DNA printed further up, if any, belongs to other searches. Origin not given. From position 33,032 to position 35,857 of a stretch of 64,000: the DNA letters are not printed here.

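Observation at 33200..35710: Ribosome-binding GTPase (EF-G/TetM-like) fused to a Rae1/YacP-type NYN nuclease domain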

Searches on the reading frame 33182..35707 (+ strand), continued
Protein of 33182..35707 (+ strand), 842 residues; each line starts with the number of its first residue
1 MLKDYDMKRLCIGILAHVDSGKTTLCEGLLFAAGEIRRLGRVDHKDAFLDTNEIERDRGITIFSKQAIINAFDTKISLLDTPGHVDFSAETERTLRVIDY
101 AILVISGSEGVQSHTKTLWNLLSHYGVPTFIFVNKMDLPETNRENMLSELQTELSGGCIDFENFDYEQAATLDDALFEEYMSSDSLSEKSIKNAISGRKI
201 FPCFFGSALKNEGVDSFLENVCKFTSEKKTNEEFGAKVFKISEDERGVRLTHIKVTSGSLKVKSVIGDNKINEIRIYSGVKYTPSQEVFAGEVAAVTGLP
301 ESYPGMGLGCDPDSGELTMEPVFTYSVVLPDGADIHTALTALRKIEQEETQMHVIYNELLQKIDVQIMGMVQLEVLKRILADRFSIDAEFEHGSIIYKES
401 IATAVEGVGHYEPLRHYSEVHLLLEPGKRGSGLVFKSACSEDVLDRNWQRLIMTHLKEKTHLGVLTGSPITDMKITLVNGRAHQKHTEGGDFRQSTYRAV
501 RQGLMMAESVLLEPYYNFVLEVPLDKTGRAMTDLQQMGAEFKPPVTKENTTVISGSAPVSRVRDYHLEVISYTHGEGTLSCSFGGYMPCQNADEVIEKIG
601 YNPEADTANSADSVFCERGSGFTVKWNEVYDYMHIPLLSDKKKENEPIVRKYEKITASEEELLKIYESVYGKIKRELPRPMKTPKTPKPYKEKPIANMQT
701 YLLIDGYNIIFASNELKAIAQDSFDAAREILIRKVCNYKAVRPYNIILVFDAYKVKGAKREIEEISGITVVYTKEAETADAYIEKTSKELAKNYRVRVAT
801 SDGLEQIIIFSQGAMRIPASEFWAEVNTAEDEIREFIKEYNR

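Call 24: find_related_loci(query=A1, collection=genome_contigs, flank=10000)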
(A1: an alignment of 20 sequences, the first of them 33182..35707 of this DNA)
Query A1 (842 aa) in genome_contigs; peptide patterns used: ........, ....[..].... (x = any residue, [..] = any of these).
600 stretches matched a pattern (row limit reached: there are more); 599 encode a relative of the query (tblastn E <= 1e-3); the best 80 are kept; 80 distinct loci.
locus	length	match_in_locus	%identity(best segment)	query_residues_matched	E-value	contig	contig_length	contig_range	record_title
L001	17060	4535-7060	64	7-837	0e+0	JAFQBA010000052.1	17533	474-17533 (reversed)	MAG: Clostridia bacterium isolate RGIG1656 Goat_Cecum-1__c265599, whole genome shotgun sequence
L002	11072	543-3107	60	4-839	0e+0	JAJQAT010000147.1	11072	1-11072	MAG: Bacillota bacterium isolate C.1_7 NODE_1171_length_11072_cov_9.121358, whole genome shotgun sequence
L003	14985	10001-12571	59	2-837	0e+0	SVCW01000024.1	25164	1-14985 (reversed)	MAG: Clostridiales bacterium isolate SIG264 NODE_38713_length_25164_cov_3.064305, whole genome shotgun sequence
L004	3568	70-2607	59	7-839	0e+0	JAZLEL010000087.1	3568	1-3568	MAG: Clostridia bacterium isolate T1900045019_TC20190012.MAGScoT_cleanbin_000009 SGB_4394_k141_1765562, whole genome sho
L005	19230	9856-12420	59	5-839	0e+0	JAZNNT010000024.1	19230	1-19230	MAG: Clostridia bacterium isolate T1900044654_TS20190120.MAGScoT_cleanbin_000006 SGB_1463_k141_75786, whole genome shotg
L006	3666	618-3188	58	6-839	0e+0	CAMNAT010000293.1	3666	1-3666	MAG: uncultured Oscillospiraceae bacterium isolate SRR1222429_bin.85_metaWRAP_v1.3_MAG genome assembly, contig: NODE.888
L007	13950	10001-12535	57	5-841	0e+0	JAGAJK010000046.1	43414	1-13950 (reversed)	MAG: Clostridia bacterium isolate RGIG8497 Water_deer_Cecum-1__c166417, whole genome shotgun sequence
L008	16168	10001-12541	56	7-838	0e+0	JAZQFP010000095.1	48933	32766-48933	MAG: Candidatus Ornithomonoglobus sp. isolate T1900044632_TS20190098.MAGScoT_cleanbin_000053 SGB_1071_k141_455416, whole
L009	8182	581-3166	55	2-837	0e+0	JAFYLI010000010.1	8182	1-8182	MAG: Oscillospiraceae bacterium isolate RGIG7195 Water_buffalos_Cecum-1__c39449, whole genome shotgun sequence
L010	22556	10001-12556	57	6-837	0e+0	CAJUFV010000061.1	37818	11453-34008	MAG TPA_asm: uncultured Clostridia bacterium isolate MGBC132292 genome assembly, contig: MGBC132292.61, whole genome sho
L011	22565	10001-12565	56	7-837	0e+0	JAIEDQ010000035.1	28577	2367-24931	MAG: Oscillospiraceae bacterium isolate SC0389_S3_2 SC0389_S3_2_contig_35, whole genome shotgun sequence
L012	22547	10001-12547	56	7-841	0e+0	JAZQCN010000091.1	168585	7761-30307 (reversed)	MAG: Clostridia bacterium isolate T1900044638_TS20190104.MAGScoT_cleanbin_000005 SGB_1205_k141_2223003, whole genome sho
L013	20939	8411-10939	55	7-838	0e+0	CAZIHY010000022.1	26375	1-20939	MAG TPA_asm: uncultured Oscillospiraceae bacterium isolate SRP222994_co1_510 genome assembly, contig: NODE_3579_length_2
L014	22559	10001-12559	55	7-837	0e+0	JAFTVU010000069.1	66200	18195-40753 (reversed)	MAG: Oscillospiraceae bacterium isolate RGIG4195 Roe_deer_Colon-3__c193100, whole genome shotgun sequence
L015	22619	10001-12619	52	5-842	0e+0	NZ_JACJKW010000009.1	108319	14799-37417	Intestinimonas butyriciproducens strain An565 An565_contig-110_8, whole genome shotgun sequence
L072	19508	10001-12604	52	7-842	0e+0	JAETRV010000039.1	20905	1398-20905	MAG: Anaerotruncus sp. isolate S30_Bin7 scaffold_2224, whole genome shotgun sequence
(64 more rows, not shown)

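Call 32: predict_structure(alignment_id=A1)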
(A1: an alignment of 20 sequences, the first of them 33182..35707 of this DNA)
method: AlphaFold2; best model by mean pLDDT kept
length: 842 residues; sequences in the alignment: 20
mean_pLDDT: 67.6   pTM: 0.45
mean pLDDT of the five models: 67.6, 67.3, 64.9, 62.2, 59.9
residues with pLDDT >= 90: 68; 70-90: 408; 50-70: 147; < 50: 219
segments of 3 or more residues with pLDDT < 50: 1-5, 41-64, 83-87, 320-322, 369-371, 392-403, 405-419, 463-468, 482-510, 603-697, 754-760, 803-811
pLDDT, mean of each block of 10 residues (from residue 1): 61 75 77 68 32 33 58 84 52 83 84 74 88 74 85 90 86 88 87 92 87 88 87 87 72 90 84 76 83 87 83 65 67 81 72 72 66 60 72 46 44 39 70 73 53 61 48 71 40 33 35 73 88 86 85 85 75 78 64 56 45 32 32 32 32 37 44 37 36 45 87 84 84 87 84 49 74 68 77 79 46 71 87 78 53
secondary structure, 60 per line:
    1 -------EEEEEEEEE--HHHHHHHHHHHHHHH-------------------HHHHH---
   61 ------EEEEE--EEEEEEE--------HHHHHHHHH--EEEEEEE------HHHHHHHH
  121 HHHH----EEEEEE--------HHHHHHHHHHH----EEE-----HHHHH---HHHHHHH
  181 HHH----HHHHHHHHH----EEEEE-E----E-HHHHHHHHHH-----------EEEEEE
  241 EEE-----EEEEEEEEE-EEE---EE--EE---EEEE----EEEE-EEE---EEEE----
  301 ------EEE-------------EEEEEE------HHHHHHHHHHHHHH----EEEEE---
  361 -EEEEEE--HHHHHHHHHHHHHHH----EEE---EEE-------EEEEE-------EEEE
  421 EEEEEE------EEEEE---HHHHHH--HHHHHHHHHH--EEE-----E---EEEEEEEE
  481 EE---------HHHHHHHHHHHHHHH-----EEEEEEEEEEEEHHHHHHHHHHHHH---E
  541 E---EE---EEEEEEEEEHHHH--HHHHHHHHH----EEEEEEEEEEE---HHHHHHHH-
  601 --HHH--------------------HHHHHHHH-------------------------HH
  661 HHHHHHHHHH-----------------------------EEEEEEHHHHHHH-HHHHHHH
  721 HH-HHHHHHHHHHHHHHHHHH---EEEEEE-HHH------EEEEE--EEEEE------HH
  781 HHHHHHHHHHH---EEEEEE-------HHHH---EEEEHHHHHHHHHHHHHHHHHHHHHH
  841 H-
elements in order (helices of 4 or more, strands of 3 or more residues): E8-16 H19-33 H53-57 E67-71 E74-80 H89-97 E100-106 H113-124 E129-134 H143-153 E158-160 H166-170 H174-183 H188-196 E201-205 H214-223 E235-243 E249-257 E259-261 E274-277 E282-285 E287-289 E293-296 E307-309 E323-328 H335-348 E353-357 E362-367 H370-384 E389-391 E395-397 E405-409 E417-426 E433-437 H441-446 H449-458 E461-463 E473-482 H492-506 E512-523 H524-536 E550-558 H559-562 H565-573 E578-588 H592-599 H626-633 H659-670 E700-705 H706-712 H714-722 H724-741 E745-750 E761-765 E768-772 H779-791 E795-800 H808-811 E815-818 H819-841

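Call 36: fold_search(model_id=the predicted structure, library=pdb)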
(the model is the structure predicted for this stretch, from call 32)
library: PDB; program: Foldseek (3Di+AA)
matches with E <= 10: 1826; with E <= 0.001: 550
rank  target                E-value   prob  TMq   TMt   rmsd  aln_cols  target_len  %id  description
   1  9gha_W                1.4e-43  1.00  0.40  0.49  24.1       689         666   24  Fusidic acid-locked Escherichia coli 70S ribosome with Staphylococcus aureus EF-G and a tRNA in pe/E chimeric state (C (released 2025-03-26)
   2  8p2g_E                6.1e-43  1.00  0.39  0.49  24.0       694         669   24  Staphylococcus aureus 70S ribosome with elongation factor G locked with fusidic acid cyclopentane with a tRNA in pe/E  (released 2024-05-01)
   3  8p2f_E                7.6e-43  1.00  0.39  0.49  24.2       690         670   24  Staphylococcus aureus 70S ribosome with elongation factor G locked with fusidic acid cyclopentane in post-translocatio (released 2024-05-01)
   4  9ghc_W                1.3e-42  1.00  0.38  0.48  24.6       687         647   23  Pre-release fusidic acid-locked Escherichia coli 70S ribosome with Staphylococus aureus EF-G and FusB (FusB-EF-G-70S) (released 2025-03-26)
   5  9rtu_x                6.2e-42  1.00  0.41  0.48  23.9       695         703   26  Structure of the 70S-EF-G(P610L)-GDP-Pi ribosome complex with tRNAs in hybrid state 1 (H1-EF-G(P610L)-GDP-Pi) (released 2025-10-01)
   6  2bm0                  4.5e-41  1.00  0.38  0.46  24.7       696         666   23  Ribosomal elongation factor G (EF-G) Fusidic acid resistant mutant T84A (released 2005-05-04)
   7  7cdw_A                1.6e-40  1.00  0.35  0.42  25.3       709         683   22  Crystal Structure of Mycobacterium Tuberculosis Elongation Factor G1 (released 2021-09-22)
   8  7cdw_B                1.9e-40  1.00  0.37  0.45  24.7       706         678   23  Crystal Structure of Mycobacterium Tuberculosis Elongation Factor G1 (released 2021-09-22)
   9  2om7_L                2.1e-40  1.00  0.38  0.48  24.3       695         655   24  Structural Basis for Interaction of the Ribosome with the Switch Regions of GTP-bound Elongation Factors (released 2008-01-15)
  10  1fnm                  2.1e-40  1.00  0.37  0.47  24.6       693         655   24  STRUCTURE OF THERMUS THERMOPHILUS EF-G H573A (released 2000-11-22)
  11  2xex_B                2.1e-40  1.00  0.38  0.47  24.4       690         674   23  crystal structure of Staphylococcus aureus elongation factor G (released 2010-07-14)
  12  2xex_A                3.7e-40  1.00  0.38  0.47  24.0       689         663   23  crystal structure of Staphylococcus aureus elongation factor G (released 2010-07-14)
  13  6n0i_B                3.9e-40  1.00  0.37  0.46  21.0       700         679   22  2.60 Angstrom Resolution Crystal Structure of Elongation Factor G 2 from Pseudomonas putida. (released 2018-11-14)
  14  7n2v_EF               7.2e-40  1.00  0.41  0.48  24.2       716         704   24  Elongating 70S ribosome complex in a spectinomycin-stalled intermediate state of translocation bound to EF-G in an ac (released 2021-07-14)
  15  2j7k                  7.6e-40  1.00  0.37  0.47  25.1       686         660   24  Crystal structure of the T84A mutant EF-G:GDPCP complex (released 2007-10-23)
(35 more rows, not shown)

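Call 42: search_protein_representatives(protein=window:33200-35707:+)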
Query: 836 residues. Proteins with E-value up to 0.001 (for the whole library): 26478; up to 1e-10: 11991; up to 1e-30: 2185. The best 150 are listed.
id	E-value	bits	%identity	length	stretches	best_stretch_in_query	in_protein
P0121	2.5e-270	915.4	52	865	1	3-836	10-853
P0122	8.0e-270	913.7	53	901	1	2-825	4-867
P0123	1.1e-264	896.8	53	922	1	2-828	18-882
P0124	6.5e-260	880.9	52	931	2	2-641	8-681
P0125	3.0e-259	878.7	51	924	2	161-830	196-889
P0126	3.7e-255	865.2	52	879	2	1-638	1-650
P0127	7.6e-255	864.2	54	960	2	2-634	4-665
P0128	7.2e-254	860.9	51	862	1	1-835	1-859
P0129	7.3e-254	860.9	53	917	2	1-632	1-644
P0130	1.6e-253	859.8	49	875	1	3-834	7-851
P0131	3.3e-253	858.7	53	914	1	2-835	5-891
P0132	1.0e-252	857.1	51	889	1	2-829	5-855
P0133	7.2e-252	854.3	50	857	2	1-630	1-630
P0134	1.2e-250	850.3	49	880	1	3-833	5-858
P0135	2.6e-249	845.8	52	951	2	1-629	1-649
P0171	3.4e-226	769.4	47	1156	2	163-829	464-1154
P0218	4.5e-212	722.7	55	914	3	262-539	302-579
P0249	2.2e-195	667.5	52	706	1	2-629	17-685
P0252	2.1e-194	664.3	50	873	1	1-642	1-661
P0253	5.8e-194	662.8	49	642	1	4-629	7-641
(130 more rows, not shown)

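Call 48: search_protein_families(library=padloc, proteins=[window:33200-35707:+], max_evalue=0.01)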
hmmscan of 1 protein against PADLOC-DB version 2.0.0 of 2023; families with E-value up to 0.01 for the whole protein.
window:33200-35707:+ (836 aa): 0 families

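Call 57: find_encoding_contigs(protein=window:33200-35707:+, flank=10000, max_places=4)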
Protein window:33200-35707:+ (836 aa): 6 contigs read that carry it; 4 places shown.
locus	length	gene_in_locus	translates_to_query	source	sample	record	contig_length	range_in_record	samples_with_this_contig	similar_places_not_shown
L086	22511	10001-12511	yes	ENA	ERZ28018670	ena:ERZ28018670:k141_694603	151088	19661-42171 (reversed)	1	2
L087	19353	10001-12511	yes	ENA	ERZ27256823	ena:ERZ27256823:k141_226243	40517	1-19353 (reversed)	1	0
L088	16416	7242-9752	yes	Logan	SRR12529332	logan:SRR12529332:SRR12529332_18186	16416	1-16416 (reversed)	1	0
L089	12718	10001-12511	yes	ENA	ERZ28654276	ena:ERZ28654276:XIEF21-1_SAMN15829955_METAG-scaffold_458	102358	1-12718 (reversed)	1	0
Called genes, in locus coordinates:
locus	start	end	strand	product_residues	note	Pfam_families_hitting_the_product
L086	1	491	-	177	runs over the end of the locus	PF03572:Peptidase_S41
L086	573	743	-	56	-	PF13237:Fer4_10 (weak), PF14697:Fer4_21, PF12800:Fer4_4 (faint), PF12838:Fer4_7, PF13187:Fer4_9, PF12797:Fer4_2 (weak), PF12837:Fer4_6, PF00037:Fer4, +1 more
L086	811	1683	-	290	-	PF04468:PSP1, PF28472:PSP1_3rd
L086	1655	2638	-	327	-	PF13177:DNA_pol3_delta2, PF09115:DNApol3-delta_C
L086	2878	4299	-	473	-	PF00595:PDZ, PF13180:PDZ_2, PF17820:PDZ_6, PF03572:Peptidase_S41, PF01471:PG_binding_1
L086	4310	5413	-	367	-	-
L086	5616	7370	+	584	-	PF05833:NFACT_N, PF05670:NFACT-R_1, PF18297:NFACT-R_2 (weak)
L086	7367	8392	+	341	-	PF02547:Queuosine_synth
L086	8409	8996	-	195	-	PF02441:Flavoprotein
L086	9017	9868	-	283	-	PF07992:Pyr_redox_2 (faint), PF16924:DpaA_N, PF02826:2-Hacid_dh_C (weak)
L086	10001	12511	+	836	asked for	PF00009:GTP_EFTU, PF03764:EFG_IV, PF00679:EFG_C, PF05991:NYN_YacP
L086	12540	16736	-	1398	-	PF18760:ART-PolyVal, PF18798:LPD3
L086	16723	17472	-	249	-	PF01797:Y1_Tnp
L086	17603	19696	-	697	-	PF03030:H_PPase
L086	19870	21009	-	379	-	PF02350:Epimerase_2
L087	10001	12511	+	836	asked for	PF00009:GTP_EFTU, PF03764:EFG_IV, PF00679:EFG_C, PF05991:NYN_YacP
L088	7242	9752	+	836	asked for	PF00009:GTP_EFTU, PF03764:EFG_IV, PF00679:EFG_C, PF05991:NYN_YacP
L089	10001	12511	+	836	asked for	PF00009:GTP_EFTU, PF03764:EFG_IV, PF00679:EFG_C, PF05991:NYN_YacP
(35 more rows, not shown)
